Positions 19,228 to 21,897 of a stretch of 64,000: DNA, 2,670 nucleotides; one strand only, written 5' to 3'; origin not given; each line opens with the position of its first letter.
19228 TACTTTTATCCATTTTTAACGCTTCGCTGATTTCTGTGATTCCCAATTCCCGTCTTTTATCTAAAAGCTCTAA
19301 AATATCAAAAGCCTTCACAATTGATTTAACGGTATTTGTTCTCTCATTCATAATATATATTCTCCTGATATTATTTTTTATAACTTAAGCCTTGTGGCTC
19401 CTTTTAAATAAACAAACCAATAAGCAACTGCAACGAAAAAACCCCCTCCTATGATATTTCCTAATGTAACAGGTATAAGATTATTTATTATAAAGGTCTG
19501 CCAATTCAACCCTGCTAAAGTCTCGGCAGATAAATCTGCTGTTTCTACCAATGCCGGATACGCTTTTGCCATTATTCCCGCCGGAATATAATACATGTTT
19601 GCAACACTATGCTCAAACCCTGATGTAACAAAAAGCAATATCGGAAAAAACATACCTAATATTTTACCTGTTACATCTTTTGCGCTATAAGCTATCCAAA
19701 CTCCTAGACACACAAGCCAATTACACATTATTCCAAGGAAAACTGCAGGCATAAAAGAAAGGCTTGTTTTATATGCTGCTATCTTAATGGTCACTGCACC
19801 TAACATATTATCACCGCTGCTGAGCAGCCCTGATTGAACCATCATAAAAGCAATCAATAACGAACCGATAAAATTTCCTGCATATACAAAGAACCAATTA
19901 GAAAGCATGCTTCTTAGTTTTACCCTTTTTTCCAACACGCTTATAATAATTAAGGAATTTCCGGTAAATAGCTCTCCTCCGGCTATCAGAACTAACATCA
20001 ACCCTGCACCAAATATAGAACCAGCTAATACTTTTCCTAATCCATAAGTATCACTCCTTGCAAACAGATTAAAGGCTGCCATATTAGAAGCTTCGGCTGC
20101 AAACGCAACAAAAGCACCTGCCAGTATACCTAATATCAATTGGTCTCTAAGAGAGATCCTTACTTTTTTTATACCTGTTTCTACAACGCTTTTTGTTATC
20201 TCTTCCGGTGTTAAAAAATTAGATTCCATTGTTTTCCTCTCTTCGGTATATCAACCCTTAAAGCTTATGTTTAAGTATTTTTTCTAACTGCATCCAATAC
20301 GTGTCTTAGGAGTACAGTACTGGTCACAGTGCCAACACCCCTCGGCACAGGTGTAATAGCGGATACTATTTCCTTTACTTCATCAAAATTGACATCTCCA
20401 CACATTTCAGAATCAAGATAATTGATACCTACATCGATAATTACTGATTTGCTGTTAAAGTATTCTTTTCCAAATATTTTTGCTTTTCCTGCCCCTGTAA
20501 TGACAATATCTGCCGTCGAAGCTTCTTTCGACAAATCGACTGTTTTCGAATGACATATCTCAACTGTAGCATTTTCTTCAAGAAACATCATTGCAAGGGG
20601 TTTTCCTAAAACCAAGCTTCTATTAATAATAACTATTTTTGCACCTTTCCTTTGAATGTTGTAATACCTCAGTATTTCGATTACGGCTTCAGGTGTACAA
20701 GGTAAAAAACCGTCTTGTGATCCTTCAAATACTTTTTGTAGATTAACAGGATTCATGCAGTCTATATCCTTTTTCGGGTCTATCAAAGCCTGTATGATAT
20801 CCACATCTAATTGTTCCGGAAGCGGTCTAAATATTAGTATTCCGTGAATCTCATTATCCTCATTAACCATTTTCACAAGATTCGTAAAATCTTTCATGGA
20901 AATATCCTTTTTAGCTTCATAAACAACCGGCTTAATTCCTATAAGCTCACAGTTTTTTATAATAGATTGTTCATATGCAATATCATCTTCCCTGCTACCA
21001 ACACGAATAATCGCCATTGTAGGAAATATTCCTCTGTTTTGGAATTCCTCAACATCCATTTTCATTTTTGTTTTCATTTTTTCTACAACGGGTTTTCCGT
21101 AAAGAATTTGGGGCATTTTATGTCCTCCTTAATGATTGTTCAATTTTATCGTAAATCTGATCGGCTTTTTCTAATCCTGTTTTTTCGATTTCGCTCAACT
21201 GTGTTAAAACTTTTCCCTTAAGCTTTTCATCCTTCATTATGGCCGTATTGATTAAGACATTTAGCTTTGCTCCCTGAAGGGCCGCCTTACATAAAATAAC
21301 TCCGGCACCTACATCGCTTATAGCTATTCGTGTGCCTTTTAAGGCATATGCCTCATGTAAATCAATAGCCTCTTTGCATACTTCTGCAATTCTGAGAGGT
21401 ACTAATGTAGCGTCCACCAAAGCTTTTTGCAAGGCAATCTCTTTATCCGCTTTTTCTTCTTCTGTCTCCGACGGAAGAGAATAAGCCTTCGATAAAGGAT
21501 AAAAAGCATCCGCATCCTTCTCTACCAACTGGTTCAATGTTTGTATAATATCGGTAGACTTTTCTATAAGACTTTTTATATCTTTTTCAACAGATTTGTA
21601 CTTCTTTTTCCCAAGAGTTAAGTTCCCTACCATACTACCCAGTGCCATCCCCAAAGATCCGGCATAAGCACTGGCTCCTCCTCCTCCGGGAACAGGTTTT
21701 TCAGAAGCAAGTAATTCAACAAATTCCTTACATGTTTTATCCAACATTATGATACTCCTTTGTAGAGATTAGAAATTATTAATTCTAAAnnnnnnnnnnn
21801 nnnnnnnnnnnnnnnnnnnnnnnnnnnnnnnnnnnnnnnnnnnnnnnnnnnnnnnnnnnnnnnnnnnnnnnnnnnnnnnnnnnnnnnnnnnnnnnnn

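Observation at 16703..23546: Seven-gene unit fusing a formate-to-methylene-THF module with pantoate synthesis and an embedded IclR regulator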

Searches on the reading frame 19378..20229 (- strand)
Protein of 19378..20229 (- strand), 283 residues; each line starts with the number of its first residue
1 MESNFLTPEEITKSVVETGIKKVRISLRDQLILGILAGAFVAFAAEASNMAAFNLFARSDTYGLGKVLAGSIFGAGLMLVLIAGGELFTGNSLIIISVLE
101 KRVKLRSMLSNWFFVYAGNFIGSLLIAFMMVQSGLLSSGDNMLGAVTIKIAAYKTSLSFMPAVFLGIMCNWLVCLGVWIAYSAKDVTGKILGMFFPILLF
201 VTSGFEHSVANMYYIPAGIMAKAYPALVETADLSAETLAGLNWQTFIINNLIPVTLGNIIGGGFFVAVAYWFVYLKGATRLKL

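Call 5: search_protein_families(library=pfam, proteins=[window:19378-20229:-])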
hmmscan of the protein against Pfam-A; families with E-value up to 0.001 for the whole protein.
window:19378-20229:- (283 aa): 1 family
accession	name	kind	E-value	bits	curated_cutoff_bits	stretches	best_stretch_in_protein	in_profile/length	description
PF01226.23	Form_Nir_trans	-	9.4e-83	277.7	34.6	1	10-272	1-240/240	Formate/nitrite transporter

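Call 9: search_protein_families(library=ncbifam, proteins=[window:19378-20229:-], max_evalue=0.00001)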
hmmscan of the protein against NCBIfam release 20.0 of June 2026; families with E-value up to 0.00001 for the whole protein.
window:19378-20229:- (283 aa): 5 families
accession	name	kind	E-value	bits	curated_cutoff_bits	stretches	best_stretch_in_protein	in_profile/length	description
TIGR04060.1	formate_focA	equivalog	1.1e-72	244.5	290.1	1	11-275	3-267/268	formate transporter FocA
TIGR00790.1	fnt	subfamily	1.9e-70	237.2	232.3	1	25-276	4-239/239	formate/nitrite family transporter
NF008069.0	PRK10805.1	equivalog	1.7e-57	195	440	1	5-278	9-282/285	formate transporter FocA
NF007261.0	PRK09713.1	exception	7.4e-39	133.9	499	1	59-276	60-279/282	formate transporter FocB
NF008595.0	PRK11562.1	equivalog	1.2e-27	96.9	293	1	64-275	56-250/268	nitrite transporter NirC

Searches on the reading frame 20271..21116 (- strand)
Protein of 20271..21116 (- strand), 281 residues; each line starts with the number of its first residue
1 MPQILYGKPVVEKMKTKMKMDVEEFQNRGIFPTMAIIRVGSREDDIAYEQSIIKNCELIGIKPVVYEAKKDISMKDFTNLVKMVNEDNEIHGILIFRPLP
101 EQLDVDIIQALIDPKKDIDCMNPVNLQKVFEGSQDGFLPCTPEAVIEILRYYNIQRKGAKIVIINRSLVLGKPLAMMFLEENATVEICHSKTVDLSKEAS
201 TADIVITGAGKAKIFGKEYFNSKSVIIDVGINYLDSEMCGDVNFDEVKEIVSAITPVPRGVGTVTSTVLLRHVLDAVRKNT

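Call 5: search_protein_families(library=pfam, proteins=[window:20271-21116:-])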
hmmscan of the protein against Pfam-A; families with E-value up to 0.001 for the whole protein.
window:20271-21116:- (281 aa): 2 families
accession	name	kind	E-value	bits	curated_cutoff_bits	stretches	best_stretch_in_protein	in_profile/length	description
PF02882.25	THF_DHG_CYH_C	-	1e-53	181.4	27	1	122-280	1-159/160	Tetrahydrofolate dehydrogenase/cyclohydrolase, NAD(P)-binding domain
PF00763.28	THF_DHG_CYH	-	3.6e-28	98.6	32.8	1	5-119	1-115/115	Tetrahydrofolate dehydrogenase/cyclohydrolase, catalytic domain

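Call 9: search_protein_families(library=ncbifam, proteins=[window:20271-21116:-], max_evalue=0.00001)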
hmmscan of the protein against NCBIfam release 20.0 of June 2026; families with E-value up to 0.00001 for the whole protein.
window:20271-21116:- (281 aa): 30 families (the best 25 are shown)
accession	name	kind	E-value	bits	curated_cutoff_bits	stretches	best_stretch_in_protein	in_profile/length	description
NF010787.0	PRK14191.1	equivalog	5.4e-72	242.3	423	1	3-279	2-279/285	bifunctional methylenetetrahydrofolate dehydrogenase/methenyltetrahydrofolate cyclohydrolase FolD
NF041156.1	FolD_Thplmales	equivalog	1.1e-71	241.3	480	1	4-278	2-273/277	bifunctional methylenetetrahydrofolate dehydrogenase/methenyltetrahydrofolate cyclohydrolase FolD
NF010769.0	PRK14172.1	equivalog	3.9e-71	239.5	392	1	1-276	1-276/278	bifunctional 5,10-methylene-tetrahydrofolate dehydrogenase/ 5,10-methylene-tetrahydrofolate cyclohydrolase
NF010783.0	PRK14186.1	equivalog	6e-71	239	333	1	1-278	1-283/297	bifunctional methylenetetrahydrofolate dehydrogenase/methenyltetrahydrofolate cyclohydrolase FolD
NF010775.0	PRK14178.1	equivalog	1.3e-68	231.3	465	1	4-279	2-273/279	bifunctional methylenetetrahydrofolate dehydrogenase/methenyltetrahydrofolate cyclohydrolase FolD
NF010780.0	PRK14183.1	equivalog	7.1e-68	228.9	480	1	3-279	2-279/283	bifunctional 5,10-methylene-tetrahydrofolate dehydrogenase/ 5,10-methylene-tetrahydrofolate cyclohydrolase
NF010786.0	PRK14189.1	subfamily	4.6e-67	226.1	421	1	3-279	4-280/285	bifunctional methylenetetrahydrofolate dehydrogenase/methenyltetrahydrofolate cyclohydrolase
NF010776.0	PRK14179.1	equivalog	1e-66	225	445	1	1-279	1-280/284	bifunctional methylenetetrahydrofolate dehydrogenase/methenyltetrahydrofolate cyclohydrolase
NF010781.0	PRK14184.1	equivalog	4.8e-66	222.8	438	1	3-279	2-282/286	bifunctional 5,10-methylene-tetrahydrofolate dehydrogenase/ 5,10-methylene-tetrahydrofolate cyclohydrolase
NF010763.0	PRK14166.1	equivalog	3.7e-64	216.5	501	1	4-276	3-276/282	bifunctional 5,10-methylene-tetrahydrofolate dehydrogenase/ 5,10-methylene-tetrahydrofolate cyclohydrolase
NF010773.0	PRK14176.1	equivalog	1.5e-63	214.9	437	1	3-279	9-285/287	bifunctional 5,10-methylene-tetrahydrofolate dehydrogenase/ 5,10-methylene-tetrahydrofolate cyclohydrolase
NF010785.0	PRK14188.1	subfamily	2.7e-62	210.4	396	1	3-279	4-288/297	bifunctional methylenetetrahydrofolate dehydrogenase/methenyltetrahydrofolate cyclohydrolase FolD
NF008058.0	PRK10792.1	equivalog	2.8e-62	210.3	355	1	3-279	4-281/285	bifunctional methylenetetrahydrofolate dehydrogenase/methenyltetrahydrofolate cyclohydrolase FolD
NF010770.0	PRK14173.1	equivalog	8.7e-62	208.9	411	1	3-278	4-279/287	bifunctional 5,10-methylene-tetrahydrofolate dehydrogenase/ 5,10-methylene-tetrahydrofolate cyclohydrolase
NF010789.1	PRK14193.1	equivalog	1.8e-61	207.9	401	1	3-277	3-278/281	bifunctional methylenetetrahydrofolate dehydrogenase/methenyltetrahydrofolate cyclohydrolase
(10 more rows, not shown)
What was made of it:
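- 20271..21116 (-): folD, methylene-THF dehydrogenase/cyclohydrolase. Calls 5, 9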

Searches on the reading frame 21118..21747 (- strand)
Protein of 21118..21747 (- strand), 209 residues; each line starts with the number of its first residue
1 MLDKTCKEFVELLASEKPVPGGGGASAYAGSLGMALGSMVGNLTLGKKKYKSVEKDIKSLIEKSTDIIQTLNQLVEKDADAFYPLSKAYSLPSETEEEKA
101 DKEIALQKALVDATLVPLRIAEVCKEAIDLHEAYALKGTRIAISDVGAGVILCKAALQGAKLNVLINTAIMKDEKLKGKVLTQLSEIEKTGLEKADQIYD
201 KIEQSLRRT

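Call 5: search_protein_families(library=pfam, proteins=[window:21118-21747:-])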
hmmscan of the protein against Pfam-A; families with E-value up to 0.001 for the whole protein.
window:21118-21747:- (209 aa): 1 family
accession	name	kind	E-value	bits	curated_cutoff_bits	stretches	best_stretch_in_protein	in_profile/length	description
PF04961.17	FTCD_C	-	1.7e-64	217.3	24.5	1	5-184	1-180/182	Formiminotransferase-cyclodeaminase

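Call 9: search_protein_families(library=ncbifam, proteins=[window:21118-21747:-], max_evalue=0.00001)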
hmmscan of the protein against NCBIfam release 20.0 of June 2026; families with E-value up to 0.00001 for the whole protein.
window:21118-21747:- (209 aa): 1 family
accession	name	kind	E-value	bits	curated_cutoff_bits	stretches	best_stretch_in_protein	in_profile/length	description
NF045657.1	MthfCyhylaseFchA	equivalog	5.3e-57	192.6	275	1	3-205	4-206/207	methenyltetrahydrofolate cyclohydrolase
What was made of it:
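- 21118..21747 (-): fchA-like methenyl-THF cyclohydrolase (FTCD_C domain). Calls 5 and 9.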
